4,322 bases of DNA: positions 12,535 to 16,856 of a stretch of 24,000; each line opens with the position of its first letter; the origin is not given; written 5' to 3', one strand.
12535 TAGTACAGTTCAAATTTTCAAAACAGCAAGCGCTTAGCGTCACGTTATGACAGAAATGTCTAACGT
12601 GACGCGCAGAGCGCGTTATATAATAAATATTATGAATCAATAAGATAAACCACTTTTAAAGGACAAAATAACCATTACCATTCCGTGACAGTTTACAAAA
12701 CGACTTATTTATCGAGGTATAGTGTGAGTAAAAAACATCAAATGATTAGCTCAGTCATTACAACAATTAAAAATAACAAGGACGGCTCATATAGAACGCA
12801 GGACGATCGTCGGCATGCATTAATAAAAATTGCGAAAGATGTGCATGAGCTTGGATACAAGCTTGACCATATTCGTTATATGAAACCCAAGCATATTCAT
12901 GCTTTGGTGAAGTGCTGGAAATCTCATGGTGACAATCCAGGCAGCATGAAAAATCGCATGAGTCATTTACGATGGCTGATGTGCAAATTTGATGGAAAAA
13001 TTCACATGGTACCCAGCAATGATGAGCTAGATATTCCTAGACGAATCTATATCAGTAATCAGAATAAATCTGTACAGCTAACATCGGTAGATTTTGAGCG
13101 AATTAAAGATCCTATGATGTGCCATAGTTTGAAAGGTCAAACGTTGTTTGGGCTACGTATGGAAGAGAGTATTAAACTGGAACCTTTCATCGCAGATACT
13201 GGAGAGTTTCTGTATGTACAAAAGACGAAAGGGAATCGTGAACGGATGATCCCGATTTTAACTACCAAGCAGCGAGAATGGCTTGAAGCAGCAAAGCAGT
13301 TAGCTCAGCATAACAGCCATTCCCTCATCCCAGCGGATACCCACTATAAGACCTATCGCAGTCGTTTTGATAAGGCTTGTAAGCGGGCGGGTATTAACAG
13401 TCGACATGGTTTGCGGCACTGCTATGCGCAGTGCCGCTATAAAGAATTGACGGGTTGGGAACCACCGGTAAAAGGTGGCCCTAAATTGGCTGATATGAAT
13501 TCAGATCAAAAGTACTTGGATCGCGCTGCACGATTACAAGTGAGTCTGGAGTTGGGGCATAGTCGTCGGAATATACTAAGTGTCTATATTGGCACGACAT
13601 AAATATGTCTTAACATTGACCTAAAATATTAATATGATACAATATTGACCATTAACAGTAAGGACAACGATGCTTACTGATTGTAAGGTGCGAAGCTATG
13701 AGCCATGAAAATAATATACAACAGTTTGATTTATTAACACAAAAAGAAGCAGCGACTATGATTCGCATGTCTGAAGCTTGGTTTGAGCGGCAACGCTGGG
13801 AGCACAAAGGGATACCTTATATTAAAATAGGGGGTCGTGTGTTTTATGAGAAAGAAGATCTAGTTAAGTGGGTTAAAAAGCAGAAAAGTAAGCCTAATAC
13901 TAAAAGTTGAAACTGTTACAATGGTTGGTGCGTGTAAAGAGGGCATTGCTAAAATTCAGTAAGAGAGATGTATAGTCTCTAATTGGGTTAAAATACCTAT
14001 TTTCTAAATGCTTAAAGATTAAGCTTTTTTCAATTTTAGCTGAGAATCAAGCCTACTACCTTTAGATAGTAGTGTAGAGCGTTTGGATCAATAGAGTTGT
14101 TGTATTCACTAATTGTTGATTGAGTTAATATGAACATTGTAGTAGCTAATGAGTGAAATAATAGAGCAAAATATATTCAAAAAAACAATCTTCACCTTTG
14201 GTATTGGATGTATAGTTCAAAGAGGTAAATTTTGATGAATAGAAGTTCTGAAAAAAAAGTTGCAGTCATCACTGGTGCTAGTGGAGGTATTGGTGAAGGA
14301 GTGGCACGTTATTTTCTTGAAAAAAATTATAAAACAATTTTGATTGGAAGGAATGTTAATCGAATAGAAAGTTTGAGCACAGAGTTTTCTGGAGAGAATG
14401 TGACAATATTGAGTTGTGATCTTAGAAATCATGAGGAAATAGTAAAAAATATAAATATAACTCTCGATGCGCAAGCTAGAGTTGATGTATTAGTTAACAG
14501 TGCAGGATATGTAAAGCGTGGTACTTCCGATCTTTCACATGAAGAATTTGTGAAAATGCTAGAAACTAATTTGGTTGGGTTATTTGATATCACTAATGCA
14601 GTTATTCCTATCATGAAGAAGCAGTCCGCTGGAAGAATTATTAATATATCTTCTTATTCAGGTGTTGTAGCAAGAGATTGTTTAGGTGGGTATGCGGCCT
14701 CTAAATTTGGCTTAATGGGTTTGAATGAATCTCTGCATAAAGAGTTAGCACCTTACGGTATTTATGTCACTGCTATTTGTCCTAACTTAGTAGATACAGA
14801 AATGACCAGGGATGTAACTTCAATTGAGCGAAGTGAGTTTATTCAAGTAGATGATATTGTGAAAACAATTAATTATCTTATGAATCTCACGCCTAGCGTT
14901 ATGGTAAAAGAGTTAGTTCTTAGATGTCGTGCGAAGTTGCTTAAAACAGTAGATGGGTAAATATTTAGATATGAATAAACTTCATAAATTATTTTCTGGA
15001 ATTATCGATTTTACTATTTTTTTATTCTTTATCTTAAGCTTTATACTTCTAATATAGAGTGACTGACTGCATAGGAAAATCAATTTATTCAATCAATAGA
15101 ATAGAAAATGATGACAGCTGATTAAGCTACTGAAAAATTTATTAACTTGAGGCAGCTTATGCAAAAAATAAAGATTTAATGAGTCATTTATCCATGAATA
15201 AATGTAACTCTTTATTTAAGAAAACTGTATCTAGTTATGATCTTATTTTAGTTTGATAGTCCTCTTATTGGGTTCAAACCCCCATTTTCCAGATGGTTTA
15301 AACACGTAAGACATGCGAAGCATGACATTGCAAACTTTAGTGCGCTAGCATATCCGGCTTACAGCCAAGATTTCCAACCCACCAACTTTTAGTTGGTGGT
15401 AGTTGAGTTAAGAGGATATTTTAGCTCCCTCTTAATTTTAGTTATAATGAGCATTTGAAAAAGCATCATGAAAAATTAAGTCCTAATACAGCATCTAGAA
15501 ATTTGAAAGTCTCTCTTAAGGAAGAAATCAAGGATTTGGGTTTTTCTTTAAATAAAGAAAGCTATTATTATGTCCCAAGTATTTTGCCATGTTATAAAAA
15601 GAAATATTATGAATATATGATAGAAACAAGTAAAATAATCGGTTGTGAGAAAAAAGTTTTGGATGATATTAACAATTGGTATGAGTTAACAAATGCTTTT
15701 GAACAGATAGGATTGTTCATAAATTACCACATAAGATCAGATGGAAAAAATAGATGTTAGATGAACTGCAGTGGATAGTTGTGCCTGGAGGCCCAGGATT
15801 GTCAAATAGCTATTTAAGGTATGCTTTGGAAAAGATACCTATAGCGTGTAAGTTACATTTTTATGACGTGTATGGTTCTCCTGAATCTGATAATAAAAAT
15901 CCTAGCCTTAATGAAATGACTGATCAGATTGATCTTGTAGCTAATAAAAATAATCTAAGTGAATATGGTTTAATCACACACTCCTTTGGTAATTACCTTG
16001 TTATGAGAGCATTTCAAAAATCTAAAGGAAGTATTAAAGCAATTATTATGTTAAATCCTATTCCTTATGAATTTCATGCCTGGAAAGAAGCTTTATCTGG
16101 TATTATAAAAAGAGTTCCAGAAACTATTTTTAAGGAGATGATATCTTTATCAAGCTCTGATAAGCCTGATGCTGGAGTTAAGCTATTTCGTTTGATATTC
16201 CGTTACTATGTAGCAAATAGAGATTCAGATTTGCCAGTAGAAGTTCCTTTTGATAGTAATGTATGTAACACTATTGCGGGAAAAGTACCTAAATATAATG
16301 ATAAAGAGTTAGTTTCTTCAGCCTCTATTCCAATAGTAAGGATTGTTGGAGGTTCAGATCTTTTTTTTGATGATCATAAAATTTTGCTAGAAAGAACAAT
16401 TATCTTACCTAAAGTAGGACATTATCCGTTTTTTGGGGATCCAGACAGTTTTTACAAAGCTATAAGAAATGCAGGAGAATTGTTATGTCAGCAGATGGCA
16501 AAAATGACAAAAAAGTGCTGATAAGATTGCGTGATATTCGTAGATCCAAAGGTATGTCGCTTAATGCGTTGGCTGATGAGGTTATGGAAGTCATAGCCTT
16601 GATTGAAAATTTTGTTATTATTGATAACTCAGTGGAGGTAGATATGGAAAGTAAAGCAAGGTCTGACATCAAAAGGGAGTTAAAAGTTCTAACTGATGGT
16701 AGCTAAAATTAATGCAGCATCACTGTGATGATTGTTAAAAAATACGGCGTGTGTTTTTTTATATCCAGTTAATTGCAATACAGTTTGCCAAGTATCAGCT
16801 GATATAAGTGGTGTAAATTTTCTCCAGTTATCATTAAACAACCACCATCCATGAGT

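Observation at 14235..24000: AT-rich hybrid NRPS-PKS biosynthetic gene cluster, only partly in view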

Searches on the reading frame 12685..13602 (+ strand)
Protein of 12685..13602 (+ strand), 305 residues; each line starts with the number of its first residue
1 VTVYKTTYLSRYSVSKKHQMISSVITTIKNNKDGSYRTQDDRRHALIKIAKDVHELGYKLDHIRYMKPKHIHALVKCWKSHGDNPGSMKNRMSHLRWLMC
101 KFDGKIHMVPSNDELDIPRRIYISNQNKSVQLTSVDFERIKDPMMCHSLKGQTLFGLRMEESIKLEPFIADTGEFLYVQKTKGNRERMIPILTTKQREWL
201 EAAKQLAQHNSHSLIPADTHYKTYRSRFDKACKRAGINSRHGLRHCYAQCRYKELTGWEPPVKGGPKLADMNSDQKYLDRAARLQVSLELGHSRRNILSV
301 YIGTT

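Call 7: search_protein_families(library=pfam, proteins=[window:12685-13602:+], max_evalue=0.01)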
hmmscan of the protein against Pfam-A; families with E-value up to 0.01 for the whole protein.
window:12685-13602:+ (305 aa): 2 families
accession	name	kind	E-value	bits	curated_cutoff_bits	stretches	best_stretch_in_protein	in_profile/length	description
PF12834.13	Phage_int_SAM_2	-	3e-13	50.6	22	1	25-105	8-87/91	Phage integrase, N-terminal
PF12835.12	Integrase_1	-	4.8e-08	33.5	23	1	139-249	27-148/149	Integrase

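Call 24: search_protein_families(library=ncbifam, proteins=[window:12685-13602:+], max_evalue=0.001)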
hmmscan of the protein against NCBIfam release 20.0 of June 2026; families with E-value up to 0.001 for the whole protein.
window:12685-13602:+ (305 aa): 3 families
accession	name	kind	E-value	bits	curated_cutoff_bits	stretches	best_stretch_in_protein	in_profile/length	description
TIGR02224.1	recomb_XerC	equivalog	6.9e-05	22.4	335.15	1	26-248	5-246/295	tyrosine recombinase XerC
NF001399.0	PRK00283.1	subfamily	0.00013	21.3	279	1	69-248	54-252/300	tyrosine recombinase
TIGR02225.1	recomb_XerD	equivalog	0.00057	19.3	329.6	0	156-249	137-244/290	site-specific tyrosine recombinase XerD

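Call 53: search_dna_similar(query=window:12685-13602:+, collection=plasmids, mode=protein, max_rows=12)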
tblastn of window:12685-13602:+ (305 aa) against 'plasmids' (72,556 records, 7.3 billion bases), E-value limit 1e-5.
Records with a match: 226; places in all: 237; records where one place covers at least 80% of the query: 175.
Best place of each record, by identity: <60% 226.
By first word of the organism name: Acinetobacter 40; Burkholderia 31; Cupriavidus 21; Paraburkholderia 14; Aeromonas 12; Francisella 6; Agrobacterium 6; Ralstonia 6; Pantoea 6; Shewanella 5; and 46 more.
By predicted mobility (MOB-suite, as given by PLSDB): non-mobilizable 142; conjugative 56; mobilizable 28.
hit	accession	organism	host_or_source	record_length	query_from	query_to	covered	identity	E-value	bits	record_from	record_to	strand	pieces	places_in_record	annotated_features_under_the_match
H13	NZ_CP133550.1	Pleionea sp. HL-JVS1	cell culture,stomach of juvenile ...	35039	29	303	90%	43.0%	5e-64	224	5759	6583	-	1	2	phage integrase N-terminal domain-containing protein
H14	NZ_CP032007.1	Acinetobacter haemolyticus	Homo sapiens,Blood culture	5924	10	304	97%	39.0%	4e-55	199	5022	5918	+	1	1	none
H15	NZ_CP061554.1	Acinetobacter seifertii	Homo sapiens,blood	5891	12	304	96%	38.9%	2e-55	200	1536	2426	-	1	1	phage integrase N-terminal domain-containing protein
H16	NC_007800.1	Bibersteinia trehalosi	cattle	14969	20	303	93%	39.9%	3e-51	188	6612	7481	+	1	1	phage integrase N-terminal domain-containing protein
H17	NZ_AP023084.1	Francisella halioticida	Mizuhopecten yessoensis,Yesso scallop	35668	6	303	98%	37.9%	3e-48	179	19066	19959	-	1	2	phage integrase N-terminal domain-containing protein (x2)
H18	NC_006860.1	Vibrio paracholerae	-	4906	28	303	90%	40.7%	7e-54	195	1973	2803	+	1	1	phage integrase N-terminal domain-containing protein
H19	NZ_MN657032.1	Psychrobacter sp.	-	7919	28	304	91%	40.4%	7e-53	192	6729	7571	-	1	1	phage integrase N-terminal domain-containing protein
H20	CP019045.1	Halioglobus pacificus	Pure cultured ...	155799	28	303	90%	40.3%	1e-62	221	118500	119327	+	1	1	record has no annotation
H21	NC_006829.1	Glaesserella parasuis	-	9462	20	303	93%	39.1%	3e-52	191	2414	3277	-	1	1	phage integrase N-terminal domain-containing protein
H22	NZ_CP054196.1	Glaesserella parasuis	swine,tissue sample,China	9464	20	303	93%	39.1%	3e-52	191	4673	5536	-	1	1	phage integrase N-terminal domain-containing protein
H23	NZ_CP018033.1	Glaesserella parasuis D74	Sus scrofa domestica,bacterial culture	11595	20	303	93%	39.1%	4e-52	191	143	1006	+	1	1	phage integrase N-terminal domain-containing protein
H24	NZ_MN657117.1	Psychrobacter sp.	-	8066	28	304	91%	40.1%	3e-53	194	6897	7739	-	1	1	phage integrase N-terminal domain-containing protein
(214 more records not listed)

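Call 73: search_protein_families(library=padloc, proteins=[window:12685-13602:+], max_evalue=0.001)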
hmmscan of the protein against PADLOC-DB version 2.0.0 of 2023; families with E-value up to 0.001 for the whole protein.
window:12685-13602:+ (305 aa): 0 families

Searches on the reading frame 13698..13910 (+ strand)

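Call 7: search_protein_families(library=pfam, proteins=[window:13698-13910:+], max_evalue=0.01)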
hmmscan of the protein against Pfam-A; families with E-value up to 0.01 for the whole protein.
window:13698-13910:+ (70 aa): 1 family
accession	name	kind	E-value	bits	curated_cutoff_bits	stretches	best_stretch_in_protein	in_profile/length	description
PF12728.13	HTH_17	-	9.7e-09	35.8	27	1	12-62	1-50/51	Helix-turn-helix domain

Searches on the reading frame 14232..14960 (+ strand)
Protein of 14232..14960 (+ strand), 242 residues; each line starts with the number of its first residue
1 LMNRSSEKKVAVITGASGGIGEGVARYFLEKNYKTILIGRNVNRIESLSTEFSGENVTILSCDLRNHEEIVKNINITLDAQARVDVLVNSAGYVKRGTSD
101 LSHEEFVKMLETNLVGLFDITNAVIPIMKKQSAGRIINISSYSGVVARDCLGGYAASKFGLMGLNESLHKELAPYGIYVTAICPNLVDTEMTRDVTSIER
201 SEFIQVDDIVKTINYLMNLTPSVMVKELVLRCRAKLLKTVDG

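Call 7: search_protein_families(library=pfam, proteins=[window:14232-14960:+], max_evalue=0.01)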
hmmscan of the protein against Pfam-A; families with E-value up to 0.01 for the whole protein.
window:14232-14960:+ (242 aa): 10 families
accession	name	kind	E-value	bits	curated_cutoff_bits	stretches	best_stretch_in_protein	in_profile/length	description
PF00106.31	adh_short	-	4e-51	173.7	26.6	1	9-196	1-191/195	short chain dehydrogenase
PF13561.12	adh_short_C2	-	4.7e-34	118.4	27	1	15-199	1-188/236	Enoyl-(Acyl carrier protein) reductase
PF08659.16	KR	-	9.6e-09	35.8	22.6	1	12-158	4-153/180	KR domain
PF01370.27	Epimerase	-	2.5e-08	34.1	20.9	1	12-143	2-116/240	NAD dependent epimerase/dehydratase family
PF05368.20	NmrA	-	5.1e-08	33.3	27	1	8-74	2-67/298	NmrA-like family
PF13460.12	NAD_binding_10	-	5.7e-07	30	27.2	1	15-142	1-99/184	NAD(P)H-binding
PF16363.11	GDP_Man_Dehyd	-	6.6e-06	26.2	27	1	13-141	2-129/332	GDP-mannose 4,6 dehydratase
PF01488.26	Shikimate_DH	-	8.8e-06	26.3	24.3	1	5-90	10-92/138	Shikimate / quinate 5-dehydrogenase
PF03435.24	Sacchrp_dh_NADP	-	4.4e-05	24.2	25.1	1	12-94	2-79/129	Saccharopine dehydrogenase NADP binding domain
PF02719.21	Polysacc_synt_2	-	0.00064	19.4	20.2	1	12-142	2-129/293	Polysaccharide biosynthesis protein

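Call 24: search_protein_families(library=ncbifam, proteins=[window:14232-14960:+], max_evalue=0.001)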
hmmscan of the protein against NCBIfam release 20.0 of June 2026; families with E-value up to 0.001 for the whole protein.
window:14232-14960:+ (242 aa): 223 families (the best 25 are shown)
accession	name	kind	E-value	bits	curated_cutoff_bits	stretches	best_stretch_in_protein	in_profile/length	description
NF005594.0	PRK07326.1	equivalog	9.5e-47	159.5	271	1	5-231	3-230/237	SDR family oxidoreductase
NF005806.0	PRK07666.1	equivalog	7.2e-43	146.6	286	1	5-229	4-233/239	3-ketoacyl-ACP reductase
NF005372.1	PRK06914.1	subfamily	1.7e-42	145.6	320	1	7-193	1-191/279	SDR family oxidoreductase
NF009466.0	PRK12826.1-2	subfamily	3.7e-42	144.5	222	1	8-205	3-205/248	3-oxoacyl-ACP reductase FabG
NF004824.0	PRK06180.1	subfamily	2.8e-41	141.5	298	1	6-202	2-196/279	oxidoreductase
NF004198.0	PRK05653.1-3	equivalog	6e-41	140.5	296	1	5-196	4-198/248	3-oxoacyl-ACP reductase FabG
NF004823.0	PRK06179.1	subfamily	7.7e-41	140.3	310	1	6-199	3-191/271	oxidoreductase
NF005672.0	PRK07454.1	equivalog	7.9e-41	139.8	234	1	6-231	4-235/241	SDR family oxidoreductase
NF005559.1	PRK07231.1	subfamily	1.7e-40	139.1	215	1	7-197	3-196/249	glucose 1-dehydrogenase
NF004826.0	PRK06182.1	subfamily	1.2e-39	136.3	305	1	6-193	2-186/274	oxidoreductase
TIGR01830.1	3oxo_ACP_reduc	equivalog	2.1e-39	135.6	297.75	1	11-202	1-196/239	3-oxoacyl-[acyl-carrier-protein] reductase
NF009093.0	PRK12429.1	subfamily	1e-38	133.2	258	1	7-213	4-214/259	3-hydroxybutyrate dehydrogenase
NF006073.0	PRK08219.1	equivalog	2.7e-38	131.9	218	1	7-234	2-226/227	SDR family oxidoreductase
TIGR01963.1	PHB_DH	subfamily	3e-38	131.5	307.05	1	8-213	1-210/255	3-hydroxybutyrate dehydrogenase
NF006114.0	PRK08263.1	subfamily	3.4e-38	131.5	290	1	8-204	3-197/280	short chain dehydrogenase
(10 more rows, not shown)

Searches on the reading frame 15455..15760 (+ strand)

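Call 7: search_protein_families(library=pfam, proteins=[window:15455-15760:+], max_evalue=0.01)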
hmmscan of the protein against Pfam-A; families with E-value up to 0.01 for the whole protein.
window:15455-15760:+ (101 aa): 0 families

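Call 24: search_protein_families(library=ncbifam, proteins=[window:15455-15760:+], max_evalue=0.001)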
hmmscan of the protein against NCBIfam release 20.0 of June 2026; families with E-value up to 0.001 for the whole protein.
window:15455-15760:+ (101 aa): 0 families

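Call 74: search_protein_families(library=pfam, proteins=[window:15455-15760:+], max_evalue=10)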
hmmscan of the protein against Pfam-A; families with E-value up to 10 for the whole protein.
window:15455-15760:+ (101 aa): 1 family
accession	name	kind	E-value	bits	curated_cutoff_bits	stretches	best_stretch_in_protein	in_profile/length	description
PF25029.1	MOM1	-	0.065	13.5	27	1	18-60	75-117/127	MOM1-like domain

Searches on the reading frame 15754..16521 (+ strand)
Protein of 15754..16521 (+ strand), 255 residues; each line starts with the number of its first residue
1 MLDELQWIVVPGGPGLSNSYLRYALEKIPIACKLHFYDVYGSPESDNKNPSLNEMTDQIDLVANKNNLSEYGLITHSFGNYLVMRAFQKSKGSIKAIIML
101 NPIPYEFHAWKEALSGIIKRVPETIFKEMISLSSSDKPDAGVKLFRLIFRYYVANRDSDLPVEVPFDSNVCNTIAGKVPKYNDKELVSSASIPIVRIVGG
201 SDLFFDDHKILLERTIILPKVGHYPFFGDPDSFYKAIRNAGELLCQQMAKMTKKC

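Call 7: search_protein_families(library=pfam, proteins=[window:15754-16521:+], max_evalue=0.01)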
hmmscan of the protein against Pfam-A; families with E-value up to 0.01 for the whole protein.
window:15754-16521:+ (255 aa): 4 families
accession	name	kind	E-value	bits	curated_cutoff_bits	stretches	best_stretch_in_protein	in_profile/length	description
PF00561.26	Abhydrolase_1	-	2.5e-06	27.8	25.8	1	8-124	4-123/245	alpha/beta hydrolase fold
PF12697.13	Abhydrolase_6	-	0.0036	18.4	26.3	1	9-234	3-215/217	Alpha/beta hydrolase family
PF10230.15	LIDHydrolase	-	0.0043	17.3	27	0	7-103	5-119/262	Lipid-droplet associated hydrolase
PF05990.18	DUF900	-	0.0064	16.4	20.5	1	47-89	72-114/232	Alpha/beta hydrolase of unknown function (DUF900)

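Call 24: search_protein_families(library=ncbifam, proteins=[window:15754-16521:+], max_evalue=0.001)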
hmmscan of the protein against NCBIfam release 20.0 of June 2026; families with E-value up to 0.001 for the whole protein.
window:15754-16521:+ (255 aa): 2 families
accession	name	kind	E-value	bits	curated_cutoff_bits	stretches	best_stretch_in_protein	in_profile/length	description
TIGR01250.1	pro_imino_pep_2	subfamily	4.1e-09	36.4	167.65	1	6-130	27-156/288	proline iminopeptidase-family hydrolase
NF045948.1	ProImpepThrmp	equivalog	0.00067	19.2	500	0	6-105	27-134/291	proline iminopeptidase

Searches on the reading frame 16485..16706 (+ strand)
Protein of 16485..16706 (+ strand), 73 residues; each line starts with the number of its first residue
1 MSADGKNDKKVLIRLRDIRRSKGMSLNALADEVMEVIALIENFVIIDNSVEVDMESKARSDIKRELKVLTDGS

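Call 7: search_protein_families(library=pfam, proteins=[window:16485-16706:+], max_evalue=0.01)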
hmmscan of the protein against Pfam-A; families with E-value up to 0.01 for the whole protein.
window:16485-16706:+ (73 aa): 0 families

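Call 24: search_protein_families(library=ncbifam, proteins=[window:16485-16706:+], max_evalue=0.001)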
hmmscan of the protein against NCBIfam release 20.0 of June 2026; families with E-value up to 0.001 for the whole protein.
window:16485-16706:+ (73 aa): 0 families

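Call 74: search_protein_families(library=pfam, proteins=[window:16485-16706:+], max_evalue=10)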
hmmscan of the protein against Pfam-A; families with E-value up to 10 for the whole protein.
window:16485-16706:+ (73 aa): 1 family
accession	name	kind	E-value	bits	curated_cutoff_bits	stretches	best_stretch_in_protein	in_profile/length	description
PF14199.11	DUF4317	-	0.044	13.4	27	1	6-64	82-140/370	Domain of unknown function (DUF4317)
